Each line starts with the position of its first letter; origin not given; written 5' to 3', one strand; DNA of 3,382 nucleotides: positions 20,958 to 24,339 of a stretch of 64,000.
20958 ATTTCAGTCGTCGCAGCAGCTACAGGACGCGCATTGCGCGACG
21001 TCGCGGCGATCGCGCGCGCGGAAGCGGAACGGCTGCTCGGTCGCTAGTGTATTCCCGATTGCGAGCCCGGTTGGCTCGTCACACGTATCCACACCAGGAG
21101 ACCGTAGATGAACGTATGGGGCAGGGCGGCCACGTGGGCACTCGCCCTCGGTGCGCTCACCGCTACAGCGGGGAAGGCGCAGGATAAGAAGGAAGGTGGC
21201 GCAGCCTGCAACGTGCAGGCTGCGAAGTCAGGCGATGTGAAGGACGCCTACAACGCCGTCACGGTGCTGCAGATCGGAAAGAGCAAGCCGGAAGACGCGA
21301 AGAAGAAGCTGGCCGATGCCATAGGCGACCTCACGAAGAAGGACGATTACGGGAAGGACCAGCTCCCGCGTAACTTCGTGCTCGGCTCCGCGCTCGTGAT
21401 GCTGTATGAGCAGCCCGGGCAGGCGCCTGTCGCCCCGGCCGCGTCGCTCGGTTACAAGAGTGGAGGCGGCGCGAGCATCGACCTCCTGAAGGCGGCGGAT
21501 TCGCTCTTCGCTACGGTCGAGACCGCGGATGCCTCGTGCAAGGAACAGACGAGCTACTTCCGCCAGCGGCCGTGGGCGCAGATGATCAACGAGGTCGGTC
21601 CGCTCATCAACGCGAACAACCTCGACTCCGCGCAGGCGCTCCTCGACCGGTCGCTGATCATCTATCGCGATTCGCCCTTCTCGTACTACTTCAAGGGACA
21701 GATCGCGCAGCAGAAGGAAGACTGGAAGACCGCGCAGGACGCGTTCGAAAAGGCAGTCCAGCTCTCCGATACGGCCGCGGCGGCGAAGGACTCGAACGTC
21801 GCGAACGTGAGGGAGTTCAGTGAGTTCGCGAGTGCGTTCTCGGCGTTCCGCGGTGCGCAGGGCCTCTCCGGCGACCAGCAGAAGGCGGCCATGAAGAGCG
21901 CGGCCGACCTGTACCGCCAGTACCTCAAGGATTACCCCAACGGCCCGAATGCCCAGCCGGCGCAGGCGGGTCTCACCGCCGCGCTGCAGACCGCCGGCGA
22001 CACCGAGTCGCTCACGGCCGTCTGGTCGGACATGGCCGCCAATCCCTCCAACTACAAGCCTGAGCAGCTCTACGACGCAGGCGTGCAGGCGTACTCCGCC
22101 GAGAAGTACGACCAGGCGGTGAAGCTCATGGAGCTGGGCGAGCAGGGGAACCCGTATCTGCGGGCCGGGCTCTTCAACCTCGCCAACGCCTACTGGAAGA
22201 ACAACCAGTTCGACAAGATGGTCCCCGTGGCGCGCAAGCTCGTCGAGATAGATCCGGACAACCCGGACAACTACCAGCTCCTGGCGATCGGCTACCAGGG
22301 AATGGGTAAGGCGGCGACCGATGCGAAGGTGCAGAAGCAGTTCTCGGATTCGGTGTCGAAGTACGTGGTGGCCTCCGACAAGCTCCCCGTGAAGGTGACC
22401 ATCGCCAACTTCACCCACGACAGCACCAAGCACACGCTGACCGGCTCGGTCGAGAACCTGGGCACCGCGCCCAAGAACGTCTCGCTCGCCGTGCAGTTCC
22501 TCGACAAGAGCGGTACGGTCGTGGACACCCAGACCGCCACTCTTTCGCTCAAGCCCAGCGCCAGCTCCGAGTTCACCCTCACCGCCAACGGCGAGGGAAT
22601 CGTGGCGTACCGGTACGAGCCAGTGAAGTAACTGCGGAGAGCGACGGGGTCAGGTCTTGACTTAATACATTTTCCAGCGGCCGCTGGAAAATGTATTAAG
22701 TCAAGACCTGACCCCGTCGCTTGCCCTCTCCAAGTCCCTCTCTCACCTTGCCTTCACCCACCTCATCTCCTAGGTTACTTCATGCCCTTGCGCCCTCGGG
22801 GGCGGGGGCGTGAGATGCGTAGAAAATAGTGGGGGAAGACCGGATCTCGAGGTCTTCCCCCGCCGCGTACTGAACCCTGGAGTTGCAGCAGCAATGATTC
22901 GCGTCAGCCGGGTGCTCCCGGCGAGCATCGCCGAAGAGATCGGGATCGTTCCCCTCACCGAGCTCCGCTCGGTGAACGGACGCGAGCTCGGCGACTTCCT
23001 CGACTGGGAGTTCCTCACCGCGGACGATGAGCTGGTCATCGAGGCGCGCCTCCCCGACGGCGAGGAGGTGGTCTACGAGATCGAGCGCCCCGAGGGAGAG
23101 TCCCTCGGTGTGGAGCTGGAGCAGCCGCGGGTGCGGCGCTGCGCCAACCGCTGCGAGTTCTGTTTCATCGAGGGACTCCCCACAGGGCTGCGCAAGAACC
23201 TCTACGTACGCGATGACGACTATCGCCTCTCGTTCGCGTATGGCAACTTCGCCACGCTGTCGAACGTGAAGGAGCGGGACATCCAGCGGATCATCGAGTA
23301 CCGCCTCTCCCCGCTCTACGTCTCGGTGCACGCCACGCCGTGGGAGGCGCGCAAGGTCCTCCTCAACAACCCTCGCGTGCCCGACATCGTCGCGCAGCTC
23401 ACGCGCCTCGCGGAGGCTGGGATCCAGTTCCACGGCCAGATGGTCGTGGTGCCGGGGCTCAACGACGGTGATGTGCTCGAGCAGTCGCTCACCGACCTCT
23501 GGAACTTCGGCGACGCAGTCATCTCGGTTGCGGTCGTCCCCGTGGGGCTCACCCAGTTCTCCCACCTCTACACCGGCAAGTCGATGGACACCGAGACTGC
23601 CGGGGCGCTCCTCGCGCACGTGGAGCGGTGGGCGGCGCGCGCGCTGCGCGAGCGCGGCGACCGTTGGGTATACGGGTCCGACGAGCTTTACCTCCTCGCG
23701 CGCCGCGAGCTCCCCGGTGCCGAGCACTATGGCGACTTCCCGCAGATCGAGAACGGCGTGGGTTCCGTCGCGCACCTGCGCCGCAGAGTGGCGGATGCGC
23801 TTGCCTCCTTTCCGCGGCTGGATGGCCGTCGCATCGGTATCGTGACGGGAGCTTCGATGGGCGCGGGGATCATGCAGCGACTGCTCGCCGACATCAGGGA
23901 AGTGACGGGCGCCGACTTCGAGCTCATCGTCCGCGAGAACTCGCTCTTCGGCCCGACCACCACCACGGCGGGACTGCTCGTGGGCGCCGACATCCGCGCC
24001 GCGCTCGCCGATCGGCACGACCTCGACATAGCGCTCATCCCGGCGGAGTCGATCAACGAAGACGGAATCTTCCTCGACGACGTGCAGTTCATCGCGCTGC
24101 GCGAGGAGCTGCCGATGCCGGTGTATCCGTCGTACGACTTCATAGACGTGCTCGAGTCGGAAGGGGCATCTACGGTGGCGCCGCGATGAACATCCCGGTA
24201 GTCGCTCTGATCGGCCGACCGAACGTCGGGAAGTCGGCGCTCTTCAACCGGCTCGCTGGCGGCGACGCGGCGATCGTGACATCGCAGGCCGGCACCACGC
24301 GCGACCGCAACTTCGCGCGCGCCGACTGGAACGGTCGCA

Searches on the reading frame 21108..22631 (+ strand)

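Call 9: search_protein_families(library=pfam, proteins=[window:21108-22631:+], max_evalue=0.01)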
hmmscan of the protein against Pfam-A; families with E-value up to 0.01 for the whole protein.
window:21108-22631:+ (507 aa): 12 families
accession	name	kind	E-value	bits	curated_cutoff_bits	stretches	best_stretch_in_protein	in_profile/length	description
PF07719.23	TPR_2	-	3.3e-10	39.7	27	1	191-220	2-31/34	Tetratricopeptide repeat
PF13428.12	TPR_14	-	4.9e-10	39.5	23.5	1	355-393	4-42/44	Tetratricopeptide repeat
PF13181.12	TPR_8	-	1.3e-09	37.9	25.7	1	355-385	4-34/34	Tetratricopeptide repeat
PF00515.34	TPR_1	-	1.4e-06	28.3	27.8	0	192-219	3-30/34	Tetratricopeptide repeat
PF13371.12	TPR_9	-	4.3e-06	27.1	35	0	167-226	6-65/73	Tetratricopeptide repeat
PF25063.1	ARM_TT21_C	-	6.8e-06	26.5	35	1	167-224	106-163/209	Tetratricopeptide repeat protein 21 C-terminal ARM domain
PF13176.12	TPR_7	-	1.3e-05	25.3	27.9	0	355-388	2-35/36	Tetratricopeptide repeat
PF14559.12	TPR_19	-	7.1e-05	23.5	25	0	329-392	2-65/68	Tetratricopeptide repeat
PF13174.12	TPR_6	-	0.00022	22.1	26.3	0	355-384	3-32/33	Tetratricopeptide repeat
PF13431.12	TPR_17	-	0.00029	21.3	24.4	0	376-401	3-28/34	Tetratricopeptide repeat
PF13424.12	TPR_12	-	0.00036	21.1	30.1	0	171-219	18-74/77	Tetratricopeptide repeat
PF12895.13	ANAPC3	-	0.0011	19.7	27.2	0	169-215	36-81/82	Anaphase-promoting complex, cyclosome, subunit 3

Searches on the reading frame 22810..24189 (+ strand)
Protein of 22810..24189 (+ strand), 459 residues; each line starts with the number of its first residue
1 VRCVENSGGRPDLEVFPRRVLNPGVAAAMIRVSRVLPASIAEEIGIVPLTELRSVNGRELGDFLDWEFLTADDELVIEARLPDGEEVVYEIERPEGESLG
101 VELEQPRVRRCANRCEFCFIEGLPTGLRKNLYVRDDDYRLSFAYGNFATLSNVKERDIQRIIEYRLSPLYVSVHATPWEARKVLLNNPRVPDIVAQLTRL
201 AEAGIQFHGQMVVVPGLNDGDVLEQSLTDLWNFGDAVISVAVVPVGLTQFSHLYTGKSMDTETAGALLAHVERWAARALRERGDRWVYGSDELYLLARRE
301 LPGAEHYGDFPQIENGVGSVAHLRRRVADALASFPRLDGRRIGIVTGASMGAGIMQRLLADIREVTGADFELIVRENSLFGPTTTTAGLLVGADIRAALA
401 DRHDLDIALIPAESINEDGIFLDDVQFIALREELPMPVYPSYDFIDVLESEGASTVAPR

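Call 9: search_protein_families(library=pfam, proteins=[window:22810-24189:+], max_evalue=0.01)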
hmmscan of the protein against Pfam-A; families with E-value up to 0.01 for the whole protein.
window:22810-24189:+ (459 aa): 3 families
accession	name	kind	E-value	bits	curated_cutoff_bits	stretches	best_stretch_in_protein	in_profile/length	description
PF19238.5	Radical_SAM_2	-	1e-55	188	26.7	1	95-240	3-151/151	Radical SAM-like domain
PF04459.17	DUF512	-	4.1e-50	170.3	25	1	243-440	1-199/202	Protein of unknown function (DUF512)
PF04055.27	Radical_SAM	-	4.5e-06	27.4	29.5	1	152-223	90-160/166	Radical SAM superfamily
